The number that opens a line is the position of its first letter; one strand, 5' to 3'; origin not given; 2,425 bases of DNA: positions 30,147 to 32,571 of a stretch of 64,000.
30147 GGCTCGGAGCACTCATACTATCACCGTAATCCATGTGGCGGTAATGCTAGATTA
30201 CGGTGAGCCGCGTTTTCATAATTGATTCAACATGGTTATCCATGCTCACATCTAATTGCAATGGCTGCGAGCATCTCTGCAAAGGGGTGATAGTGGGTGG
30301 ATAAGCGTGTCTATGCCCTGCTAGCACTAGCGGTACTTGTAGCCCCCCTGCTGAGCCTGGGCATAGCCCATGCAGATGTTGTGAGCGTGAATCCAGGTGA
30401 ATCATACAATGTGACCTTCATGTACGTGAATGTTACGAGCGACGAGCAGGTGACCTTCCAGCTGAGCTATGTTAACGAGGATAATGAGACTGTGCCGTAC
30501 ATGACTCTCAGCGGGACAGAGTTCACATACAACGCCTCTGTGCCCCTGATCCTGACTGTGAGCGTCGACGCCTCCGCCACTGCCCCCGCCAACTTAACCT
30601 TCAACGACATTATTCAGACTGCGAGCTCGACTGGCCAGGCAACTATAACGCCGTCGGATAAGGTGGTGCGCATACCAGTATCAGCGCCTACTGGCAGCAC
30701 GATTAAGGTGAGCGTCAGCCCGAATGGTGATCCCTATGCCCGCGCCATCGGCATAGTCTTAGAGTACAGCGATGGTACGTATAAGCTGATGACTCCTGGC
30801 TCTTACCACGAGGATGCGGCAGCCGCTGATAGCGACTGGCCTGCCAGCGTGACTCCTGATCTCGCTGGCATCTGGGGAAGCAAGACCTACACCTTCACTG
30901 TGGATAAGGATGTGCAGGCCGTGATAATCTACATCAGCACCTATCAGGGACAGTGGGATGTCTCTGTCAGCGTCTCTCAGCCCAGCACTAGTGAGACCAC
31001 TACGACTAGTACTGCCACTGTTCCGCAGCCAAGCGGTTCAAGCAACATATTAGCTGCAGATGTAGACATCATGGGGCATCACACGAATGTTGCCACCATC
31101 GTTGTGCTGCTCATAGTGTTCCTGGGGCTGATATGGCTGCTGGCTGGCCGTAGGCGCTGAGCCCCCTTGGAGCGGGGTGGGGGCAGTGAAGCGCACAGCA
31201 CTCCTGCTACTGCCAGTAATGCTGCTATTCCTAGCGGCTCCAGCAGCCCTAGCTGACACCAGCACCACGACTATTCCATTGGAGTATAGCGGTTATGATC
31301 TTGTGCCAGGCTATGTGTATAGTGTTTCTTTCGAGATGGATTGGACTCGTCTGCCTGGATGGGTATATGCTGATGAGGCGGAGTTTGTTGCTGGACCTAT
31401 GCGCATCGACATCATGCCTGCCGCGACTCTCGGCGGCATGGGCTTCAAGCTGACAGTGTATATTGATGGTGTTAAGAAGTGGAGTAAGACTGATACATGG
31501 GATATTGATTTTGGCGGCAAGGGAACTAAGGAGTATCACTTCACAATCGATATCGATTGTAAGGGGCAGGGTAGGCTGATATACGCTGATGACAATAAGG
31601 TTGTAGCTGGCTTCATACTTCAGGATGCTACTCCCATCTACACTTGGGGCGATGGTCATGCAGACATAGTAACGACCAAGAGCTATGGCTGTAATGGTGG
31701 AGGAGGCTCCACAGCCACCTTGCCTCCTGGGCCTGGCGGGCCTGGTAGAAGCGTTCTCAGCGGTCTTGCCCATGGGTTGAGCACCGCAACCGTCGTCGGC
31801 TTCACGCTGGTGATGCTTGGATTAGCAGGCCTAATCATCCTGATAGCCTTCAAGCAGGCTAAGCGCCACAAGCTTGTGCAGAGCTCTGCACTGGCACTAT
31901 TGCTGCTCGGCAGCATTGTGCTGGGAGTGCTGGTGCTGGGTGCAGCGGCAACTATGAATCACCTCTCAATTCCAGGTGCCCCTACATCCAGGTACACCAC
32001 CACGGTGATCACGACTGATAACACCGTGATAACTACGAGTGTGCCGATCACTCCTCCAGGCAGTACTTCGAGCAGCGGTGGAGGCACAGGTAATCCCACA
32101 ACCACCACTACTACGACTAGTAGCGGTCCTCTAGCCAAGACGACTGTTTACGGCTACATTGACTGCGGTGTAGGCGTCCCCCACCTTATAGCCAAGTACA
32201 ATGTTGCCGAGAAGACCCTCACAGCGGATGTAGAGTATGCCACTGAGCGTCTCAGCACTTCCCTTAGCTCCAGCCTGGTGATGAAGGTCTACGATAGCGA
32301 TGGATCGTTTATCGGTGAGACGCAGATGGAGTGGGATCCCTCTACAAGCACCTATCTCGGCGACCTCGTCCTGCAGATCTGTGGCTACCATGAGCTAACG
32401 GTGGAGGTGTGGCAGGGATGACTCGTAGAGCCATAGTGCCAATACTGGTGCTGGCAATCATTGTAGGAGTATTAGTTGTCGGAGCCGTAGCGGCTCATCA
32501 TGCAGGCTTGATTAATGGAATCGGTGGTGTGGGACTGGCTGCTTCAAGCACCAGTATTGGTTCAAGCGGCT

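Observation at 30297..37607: Tightly coupled 8-9 gene operon of secreted or membrane-anchored glycoprotein-like proteins plus a tethered serine protease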

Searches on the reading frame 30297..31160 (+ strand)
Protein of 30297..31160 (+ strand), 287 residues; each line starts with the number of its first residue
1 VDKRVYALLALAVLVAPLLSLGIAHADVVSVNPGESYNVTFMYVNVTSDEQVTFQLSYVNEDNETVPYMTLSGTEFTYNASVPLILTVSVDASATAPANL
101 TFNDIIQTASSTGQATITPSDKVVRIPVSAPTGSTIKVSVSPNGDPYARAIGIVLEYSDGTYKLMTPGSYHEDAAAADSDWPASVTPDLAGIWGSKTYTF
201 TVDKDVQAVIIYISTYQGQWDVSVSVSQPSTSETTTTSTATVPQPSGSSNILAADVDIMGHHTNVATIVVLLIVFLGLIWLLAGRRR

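Call 6: search_protein_families(library=pfam, proteins=[window:30297-31160:+], max_evalue=1)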
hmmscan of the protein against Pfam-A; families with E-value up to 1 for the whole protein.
window:30297-31160:+ (287 aa): 2 families
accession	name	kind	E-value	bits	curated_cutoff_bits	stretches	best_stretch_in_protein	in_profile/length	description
PF08642.15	Rxt3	-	0.11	13.7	29.9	1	192-239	23-68/127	Histone deacetylation protein Rxt3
PF23560.1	GBD_Hemicentin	-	0.14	12.6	27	1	196-235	15-51/100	Hemicentin galactose-binding domain-like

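Call 15: search_protein_families(library=phrogs, proteins=[window:30297-31160:+], max_evalue=0.1)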
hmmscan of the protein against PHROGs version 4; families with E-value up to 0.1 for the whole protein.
window:30297-31160:+ (287 aa): 0 families

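Call 45: find_homologous_proteins(query=window:30297-31160:+, max_evalue=0.01)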
Query window:30297-31160:+ (287 aa): 1 proteins with E <= 0.01 among 3641 candidates.
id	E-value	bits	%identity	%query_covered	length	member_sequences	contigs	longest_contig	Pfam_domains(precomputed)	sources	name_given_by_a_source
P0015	1.1e-178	610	100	100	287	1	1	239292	-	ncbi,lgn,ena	-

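Call 107: search_protein_families(library=ncbifam, proteins=[window:30297-31160:+], max_evalue=5)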
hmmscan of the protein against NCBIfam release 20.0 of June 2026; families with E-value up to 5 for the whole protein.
window:30297-31160:+ (287 aa): 0 families

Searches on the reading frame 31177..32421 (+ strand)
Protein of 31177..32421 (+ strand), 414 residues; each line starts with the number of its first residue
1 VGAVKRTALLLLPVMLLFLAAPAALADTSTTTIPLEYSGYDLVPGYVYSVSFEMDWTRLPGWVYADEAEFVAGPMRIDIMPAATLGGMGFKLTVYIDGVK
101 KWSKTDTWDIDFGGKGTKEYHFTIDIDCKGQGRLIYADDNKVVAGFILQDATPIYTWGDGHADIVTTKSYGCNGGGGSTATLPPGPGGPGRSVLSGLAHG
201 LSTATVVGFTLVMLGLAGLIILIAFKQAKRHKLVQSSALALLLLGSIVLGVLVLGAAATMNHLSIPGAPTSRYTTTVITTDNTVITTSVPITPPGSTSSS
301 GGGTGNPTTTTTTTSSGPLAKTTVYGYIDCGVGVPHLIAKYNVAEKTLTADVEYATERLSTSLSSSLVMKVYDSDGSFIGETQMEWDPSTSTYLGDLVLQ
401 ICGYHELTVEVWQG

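Call 6: search_protein_families(library=pfam, proteins=[window:31177-32421:+], max_evalue=1)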
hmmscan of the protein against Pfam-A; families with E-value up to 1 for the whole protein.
window:31177-32421:+ (414 aa): 1 family
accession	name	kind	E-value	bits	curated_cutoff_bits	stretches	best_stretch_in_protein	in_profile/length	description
PF06532.16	NrsF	-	0.81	9.9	26.8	1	211-275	20-84/204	Negative regulator of sigma F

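Call 15: search_protein_families(library=phrogs, proteins=[window:31177-32421:+], max_evalue=0.1)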
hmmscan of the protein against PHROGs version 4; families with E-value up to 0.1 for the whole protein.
window:31177-32421:+ (414 aa): 1 family
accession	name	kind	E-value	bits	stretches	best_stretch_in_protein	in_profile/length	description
phrog_28394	-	unknown function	0.016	15.4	1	258-341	114-196/303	-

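Call 58: search_protein_representatives(protein=window:31177-32421:+)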
Query: 414 residues. Proteins with E-value up to 0.001 (for the whole library): 16; up to 1e-10: 11; up to 1e-30: 4. The best 16 are listed.
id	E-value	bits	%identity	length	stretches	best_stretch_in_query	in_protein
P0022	6.5e-270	911.3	100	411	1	4-414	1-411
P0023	4.1e-45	170.9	44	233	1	7-234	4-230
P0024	5.4e-32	127.7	42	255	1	12-238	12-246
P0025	7.5e-32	127.3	40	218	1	10-234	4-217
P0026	1.3e-20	90.2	30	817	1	13-234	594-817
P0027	1.2e-18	83.8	28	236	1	13-235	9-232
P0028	1.2e-18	83.8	35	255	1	8-232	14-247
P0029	1.4e-13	67.1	36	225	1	13-189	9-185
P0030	1.3e-12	63.9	34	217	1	8-187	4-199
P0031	2.6e-12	62.9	41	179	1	292-413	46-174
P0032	1.9e-11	60.1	31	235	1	11-230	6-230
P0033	3.9e-10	55.7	30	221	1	10-203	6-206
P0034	1.1e-08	50.9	30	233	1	6-232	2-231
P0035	1.5e-08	50.5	30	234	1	9-231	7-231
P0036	3.2e-08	49.4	29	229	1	37-234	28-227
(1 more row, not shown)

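Call 107: search_protein_families(library=ncbifam, proteins=[window:31177-32421:+], max_evalue=5)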
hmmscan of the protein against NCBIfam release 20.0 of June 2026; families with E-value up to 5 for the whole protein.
window:31177-32421:+ (414 aa): 0 families
